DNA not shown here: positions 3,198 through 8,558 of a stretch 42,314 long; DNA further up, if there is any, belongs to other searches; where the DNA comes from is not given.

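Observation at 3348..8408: Archaeal giant multihaem cytochrome with about 40 haem-binding motifs and no membrane anchor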

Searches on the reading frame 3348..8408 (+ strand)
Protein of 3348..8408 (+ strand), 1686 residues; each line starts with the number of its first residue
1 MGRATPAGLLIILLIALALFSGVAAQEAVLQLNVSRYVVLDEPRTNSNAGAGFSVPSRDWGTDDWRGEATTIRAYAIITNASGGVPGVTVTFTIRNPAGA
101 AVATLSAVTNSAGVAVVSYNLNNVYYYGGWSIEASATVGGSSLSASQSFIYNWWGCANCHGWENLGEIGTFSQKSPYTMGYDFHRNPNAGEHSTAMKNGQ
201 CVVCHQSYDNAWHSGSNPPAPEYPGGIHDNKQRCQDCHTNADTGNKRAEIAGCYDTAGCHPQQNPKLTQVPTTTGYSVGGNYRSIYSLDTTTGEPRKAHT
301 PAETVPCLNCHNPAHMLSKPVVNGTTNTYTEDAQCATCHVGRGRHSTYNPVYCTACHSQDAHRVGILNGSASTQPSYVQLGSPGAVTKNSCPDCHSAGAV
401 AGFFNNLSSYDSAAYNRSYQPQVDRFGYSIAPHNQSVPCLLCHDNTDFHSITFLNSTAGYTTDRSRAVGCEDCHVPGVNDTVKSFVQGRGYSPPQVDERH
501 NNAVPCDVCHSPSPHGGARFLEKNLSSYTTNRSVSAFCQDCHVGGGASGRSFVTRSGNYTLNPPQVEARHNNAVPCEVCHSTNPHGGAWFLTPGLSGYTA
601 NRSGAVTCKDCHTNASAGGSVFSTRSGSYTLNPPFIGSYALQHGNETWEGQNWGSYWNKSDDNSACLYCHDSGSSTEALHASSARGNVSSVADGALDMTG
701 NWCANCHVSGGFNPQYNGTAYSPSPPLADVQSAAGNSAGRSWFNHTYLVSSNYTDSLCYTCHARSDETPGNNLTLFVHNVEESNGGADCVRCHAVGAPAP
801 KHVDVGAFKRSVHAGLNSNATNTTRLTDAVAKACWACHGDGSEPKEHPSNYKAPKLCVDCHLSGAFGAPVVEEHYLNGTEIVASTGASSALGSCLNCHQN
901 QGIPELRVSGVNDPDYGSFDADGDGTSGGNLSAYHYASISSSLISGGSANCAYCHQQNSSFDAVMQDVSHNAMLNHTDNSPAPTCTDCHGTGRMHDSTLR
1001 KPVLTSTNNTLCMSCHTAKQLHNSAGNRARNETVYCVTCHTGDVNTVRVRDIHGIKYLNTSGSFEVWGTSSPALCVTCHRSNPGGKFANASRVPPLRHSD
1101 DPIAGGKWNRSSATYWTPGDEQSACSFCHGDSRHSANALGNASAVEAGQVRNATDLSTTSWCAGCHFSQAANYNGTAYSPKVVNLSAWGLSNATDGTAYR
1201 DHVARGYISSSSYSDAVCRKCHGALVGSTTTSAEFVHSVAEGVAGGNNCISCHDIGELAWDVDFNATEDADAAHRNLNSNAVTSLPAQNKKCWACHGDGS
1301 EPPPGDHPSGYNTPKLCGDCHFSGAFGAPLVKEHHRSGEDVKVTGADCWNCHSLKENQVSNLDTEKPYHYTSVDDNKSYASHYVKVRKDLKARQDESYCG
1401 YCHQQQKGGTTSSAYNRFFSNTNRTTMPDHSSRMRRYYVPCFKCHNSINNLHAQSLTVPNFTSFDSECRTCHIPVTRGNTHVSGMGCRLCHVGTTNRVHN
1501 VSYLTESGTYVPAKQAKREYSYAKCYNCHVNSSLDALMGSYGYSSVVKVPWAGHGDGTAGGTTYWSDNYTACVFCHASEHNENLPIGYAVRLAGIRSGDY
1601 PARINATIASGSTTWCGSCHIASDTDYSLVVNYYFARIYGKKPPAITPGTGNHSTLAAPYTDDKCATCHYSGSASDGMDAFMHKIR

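Call 9: search_protein_families(library=pfam, proteins=[window:3348-8408:+], max_evalue=0.01)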
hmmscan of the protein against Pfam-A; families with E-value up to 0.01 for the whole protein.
window:3348-8408:+ (1686 aa): 5 families
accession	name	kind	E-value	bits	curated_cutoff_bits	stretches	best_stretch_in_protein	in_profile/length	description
PF22113.1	Mtrc-MtrF_II-IV_dom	-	1.8e-45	155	30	7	1009-1169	6-166/176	Outer membrane cytochrome MtrC/MtrF-like, domains II/IV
PF14522.11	Cytochrome_C7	-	3.8e-39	132.8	24.8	4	297-358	6-67/67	Cytochrome c7 and related cytochrome c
PF14537.11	Cytochrom_c3_2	-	5.9e-21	75.2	25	1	298-358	20-79/79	Cytochrome c3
PF01835.25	MG2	-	0.00011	22.9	32.8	1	79-140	25-86/96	MG2 domain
PF09699.15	Paired_CXXCH_1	-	0.0033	17.5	20.6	1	984-1019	8-39/41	Doubled CXXCH motif (Paired_CXXCH_1)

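Call 10: find_homologous_proteins(query=window:3348-8408:+, max_evalue=0.00001)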
Query window:3348-8408:+ (1686 aa): 45 proteins with E <= 0.00001 among 8000 candidates.
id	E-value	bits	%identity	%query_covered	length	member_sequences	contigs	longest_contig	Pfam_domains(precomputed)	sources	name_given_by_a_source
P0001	0.0e+0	4000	100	100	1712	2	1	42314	PF14537.12,PF14522.12,PF22113.2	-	-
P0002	0.0e+0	3167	78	99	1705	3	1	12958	PF14537.12,PF02085.22,PF14522.12,PF22113.2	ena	-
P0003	0.0e+0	3126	77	99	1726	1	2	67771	PF14537.12,PF02085.22,PF01835.26,PF14522.12,PF22113.2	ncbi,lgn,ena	-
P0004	0.0e+0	1770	48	100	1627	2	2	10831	PF14537.12,PF01835.26,PF14522.12,PF22113.2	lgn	-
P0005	0.0e+0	1364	37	74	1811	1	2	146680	PF14537.12,PF01835.26,PF14522.12,PF22113.2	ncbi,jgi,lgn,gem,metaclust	jgi:hypothetical protein|metaclust:\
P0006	0.0e+0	1250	43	51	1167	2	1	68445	PF14537.12,PF01835.26,PF14522.12,PF22113.2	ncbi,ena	-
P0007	0.0e+0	1247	41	56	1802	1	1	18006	PF14537.12,PF02085.22,PF01835.26,PF14522.12,PF22113.2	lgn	-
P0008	0.0e+0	1227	41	78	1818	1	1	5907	PF14537.12,PF01835.26,PF14522.12,PF22113.2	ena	-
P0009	0.0e+0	1156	36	74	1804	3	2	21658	PF14537.12,PF01835.26,PF14522.12,PF22113.2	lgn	-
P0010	1.2e-272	926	32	56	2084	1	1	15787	PF14537.12,PF13715.13,PF13620.13,PF02085.22,PF01835.26,PF14522.12,PF22113.2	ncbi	-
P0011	9.0e-257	874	31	74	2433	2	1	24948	PF14537.12,PF02085.22,PF14522.12,PF22113.2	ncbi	-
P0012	3.4e-246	839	31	70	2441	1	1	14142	PF14537.12,PF02085.22,PF14522.12,PF22113.2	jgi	jgi:hypothetical protein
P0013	1.5e-244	833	45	47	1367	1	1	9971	PF14537.12,PF01835.26,PF14522.12,PF22113.2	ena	-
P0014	1.3e-226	774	44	31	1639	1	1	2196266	PF14537.12,PF01835.26,PF14522.12,PF22113.2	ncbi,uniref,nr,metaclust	ncbi:hypothetical protein Ferp_0672 [Ferroglobus placidus DSM 10642]|uniref:Uncharacterized protein 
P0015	5.0e-207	709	43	48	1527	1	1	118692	PF14537.12,PF02085.22,PF14522.12,PF22113.2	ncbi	-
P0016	3.4e-194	666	31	72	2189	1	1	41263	PF14537.12,PF13715.13,PF13620.13,PF01835.26,PF14522.12,PF22113.2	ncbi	-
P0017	4.0e-169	583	31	67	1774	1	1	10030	PF07752.17,PF14537.12,PF02085.22,PF14522.12,PF22113.2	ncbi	-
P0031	9.2e-121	423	35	45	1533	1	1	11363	PF07752.17,PF14537.12,PF02085.22,PF14522.12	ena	-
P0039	7.6e-91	324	30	36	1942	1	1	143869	PF09699.16,PF14537.12,PF13715.13,PF13620.13,PF02085.22,PF01835.26,PF14522.12,PF22113.2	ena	-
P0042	3.2e-63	232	32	40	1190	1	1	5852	PF07752.17,PF09699.16,PF14537.12,PF14522.12,PF22113.2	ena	-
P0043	1.1e-59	220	31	39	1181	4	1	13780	PF07752.17,PF14537.12,PF14522.12,PF22113.2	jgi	-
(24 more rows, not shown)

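Call 12: list_cluster_members(proteins=[P0003, P0005, P0006, P0010, P0011, P0015, P0016, P0017, P0039, P0002])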
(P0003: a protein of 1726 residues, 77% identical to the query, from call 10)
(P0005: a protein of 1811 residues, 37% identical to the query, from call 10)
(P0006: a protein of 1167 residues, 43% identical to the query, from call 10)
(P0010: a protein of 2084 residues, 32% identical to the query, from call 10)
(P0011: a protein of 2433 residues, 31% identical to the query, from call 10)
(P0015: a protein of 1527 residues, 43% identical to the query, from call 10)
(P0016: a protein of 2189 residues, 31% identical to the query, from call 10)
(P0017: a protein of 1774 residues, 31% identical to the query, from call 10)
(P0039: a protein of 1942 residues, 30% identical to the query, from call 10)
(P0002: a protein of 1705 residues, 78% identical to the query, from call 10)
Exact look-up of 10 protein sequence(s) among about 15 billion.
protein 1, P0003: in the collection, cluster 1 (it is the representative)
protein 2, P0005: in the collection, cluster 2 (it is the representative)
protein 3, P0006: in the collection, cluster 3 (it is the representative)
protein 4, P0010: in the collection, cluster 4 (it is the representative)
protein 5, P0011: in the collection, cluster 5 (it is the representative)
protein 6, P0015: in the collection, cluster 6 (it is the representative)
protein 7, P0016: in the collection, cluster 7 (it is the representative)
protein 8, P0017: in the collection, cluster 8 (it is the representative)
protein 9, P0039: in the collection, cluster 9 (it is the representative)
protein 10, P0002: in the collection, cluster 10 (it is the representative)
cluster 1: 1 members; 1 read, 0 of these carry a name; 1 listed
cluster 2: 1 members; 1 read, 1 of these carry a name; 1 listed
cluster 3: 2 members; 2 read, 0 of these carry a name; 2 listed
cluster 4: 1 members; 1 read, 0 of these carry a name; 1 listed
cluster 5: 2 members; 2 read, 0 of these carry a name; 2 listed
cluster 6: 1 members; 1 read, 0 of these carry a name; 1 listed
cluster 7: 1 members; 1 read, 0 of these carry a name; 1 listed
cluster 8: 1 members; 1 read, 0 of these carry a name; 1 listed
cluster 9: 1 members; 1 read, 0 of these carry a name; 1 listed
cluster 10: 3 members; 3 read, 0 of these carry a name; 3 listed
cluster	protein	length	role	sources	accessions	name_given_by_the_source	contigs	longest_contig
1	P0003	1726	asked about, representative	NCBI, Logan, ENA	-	-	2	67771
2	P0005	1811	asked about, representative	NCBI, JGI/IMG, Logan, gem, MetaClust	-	hypothetical protein | \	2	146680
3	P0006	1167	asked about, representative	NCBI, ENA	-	-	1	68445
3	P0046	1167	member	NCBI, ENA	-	-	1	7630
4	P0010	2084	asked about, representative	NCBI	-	-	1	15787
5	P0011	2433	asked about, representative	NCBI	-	-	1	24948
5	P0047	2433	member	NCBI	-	-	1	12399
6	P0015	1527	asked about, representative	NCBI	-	-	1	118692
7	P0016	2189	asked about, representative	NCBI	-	-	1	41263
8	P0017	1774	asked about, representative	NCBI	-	-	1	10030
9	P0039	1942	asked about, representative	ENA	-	-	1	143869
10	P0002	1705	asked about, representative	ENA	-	-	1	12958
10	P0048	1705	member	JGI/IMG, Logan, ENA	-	-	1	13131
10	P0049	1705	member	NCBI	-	-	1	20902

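Call 13: find_related_loci(query=window:3348-8408:+, collection=genome_contigs, flank=10000)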
Query window:3348-8408:+ (1686 aa) in genome_contigs; peptide patterns used: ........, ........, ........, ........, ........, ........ (x = any residue, [..] = any of these).
66 stretches matched a pattern; 39 encode a relative of the query (tblastn E <= 1e-3); 38 distinct loci.
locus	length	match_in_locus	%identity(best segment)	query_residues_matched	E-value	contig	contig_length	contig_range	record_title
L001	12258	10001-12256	50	9-1278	0e+0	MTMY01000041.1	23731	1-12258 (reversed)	MAG: Archaeoglobus sp. JdFR-37 JGI24020J35080_1000656, whole genome shotgun sequence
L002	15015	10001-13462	43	9-1685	0e+0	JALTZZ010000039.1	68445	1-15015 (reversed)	MAG: archaeon isolate S141_metabat2_scaf2bin.181 S141_NODE_198_length_68445_cov_7.757048, whole genome shotgun sequence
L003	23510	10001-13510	32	30-1683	7e-118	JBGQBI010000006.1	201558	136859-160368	MAG: Candidatus Methanoperedens sp. isolate OBJ2_061818_130_10 k141_356131_length_201558_cov_1346.0212, whole genome sho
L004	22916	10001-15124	30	3-1683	2e-119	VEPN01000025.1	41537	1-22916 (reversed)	MAG: Candidatus Methanoperedens sp. isolate MnB_21 scaffold25, whole genome shotgun sequence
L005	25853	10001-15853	32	15-1673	8e-131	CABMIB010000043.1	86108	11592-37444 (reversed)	uncultured archaeon isolate LFW-280_3_1 genome assembly, contig: LFW28031_29, whole genome shotgun sequence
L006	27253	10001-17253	30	211-1685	1e-113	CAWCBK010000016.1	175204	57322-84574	MAG: Euryarchaeota archaeon isolate MFD03899.bin.2.188 genome assembly, contig: contig_51925, whole genome shotgun seque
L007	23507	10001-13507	34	30-1686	3e-111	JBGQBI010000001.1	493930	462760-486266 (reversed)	MAG: Candidatus Methanoperedens sp. isolate OBJ2_061818_130_10 k141_1237182_length_493930_cov_1357.6705, whole genome sh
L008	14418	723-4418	32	1-1685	1e-114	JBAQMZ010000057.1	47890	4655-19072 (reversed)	MAG: Candidatus Methanoperedens sp. isolate MFD12050_ilm_asm_bin25 k127_16751, whole genome shotgun sequence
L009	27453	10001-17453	30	439-1669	2e-110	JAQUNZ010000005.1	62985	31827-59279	MAG: Candidatus Methanoperedens sp. isolate STD1_19 NODE_909_length_62985_cov_6.114687_Sandtown_D1, whole genome shotgun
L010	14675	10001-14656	32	12-1686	4e-106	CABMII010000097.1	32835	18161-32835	uncultured archaeon isolate LFW-280_4 genome assembly, contig: LFW2804_30, whole genome shotgun sequence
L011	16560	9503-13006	33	10-1669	1e-101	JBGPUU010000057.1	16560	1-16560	MAG: Candidatus Methanoperedens sp. isolate OBJ1_062018_110_35 k141_216649_length_16560_cov_16.2259, whole genome shotgu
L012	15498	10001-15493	35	9-1685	1e-61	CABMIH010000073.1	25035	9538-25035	uncultured archaeon isolate LFW-280_3_2 genome assembly, contig: LFW28032_75, whole genome shotgun sequence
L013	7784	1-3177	30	40-1685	4e-78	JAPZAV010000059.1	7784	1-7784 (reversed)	MAG: Candidatus Methanoperedens sp. isolate RifSed_csp2_16ft_3_45_12 RifSed_csp2_16ft_3_scaffold_21215, whole genome sho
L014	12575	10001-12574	33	12-1685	3e-76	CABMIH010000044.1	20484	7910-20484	uncultured archaeon isolate LFW-280_3_2 genome assembly, contig: LFW28032_49, whole genome shotgun sequence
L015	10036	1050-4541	29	14-1685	6e-75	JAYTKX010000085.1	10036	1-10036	MAG: Methanobacteriota archaeon isolate GFS_3223 GFS_3223_84, whole genome shotgun sequence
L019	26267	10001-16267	28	7-1669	3e-107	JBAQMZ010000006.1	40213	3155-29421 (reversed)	MAG: Candidatus Methanoperedens sp. isolate MFD12050_ilm_asm_bin25 k127_34783, whole genome shotgun sequence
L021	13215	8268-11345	28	36-1685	4e-59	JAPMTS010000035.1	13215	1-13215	MAG: Candidatus Methanoperedens sp. isolate RBG 1 RBG_16_Archaea_41_19_RBG_16_scaffold_3516, whole genome shotgun sequen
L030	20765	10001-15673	29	28-1685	3e-74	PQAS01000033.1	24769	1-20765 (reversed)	MAG: Candidatus Methanoperedenaceae archaeon isolate FeB_1 FeB1_33, whole genome shotgun sequence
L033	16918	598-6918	37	10-1685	3e-72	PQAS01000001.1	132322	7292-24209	MAG: Candidatus Methanoperedenaceae archaeon isolate FeB_1 FeB1_1, whole genome shotgun sequence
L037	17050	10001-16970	27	24-1507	2e-31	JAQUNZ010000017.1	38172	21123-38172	MAG: Candidatus Methanoperedens sp. isolate STD1_19 NODE_2094_length_38172_cov_5.518176_Sandtown_D1, whole genome shotgu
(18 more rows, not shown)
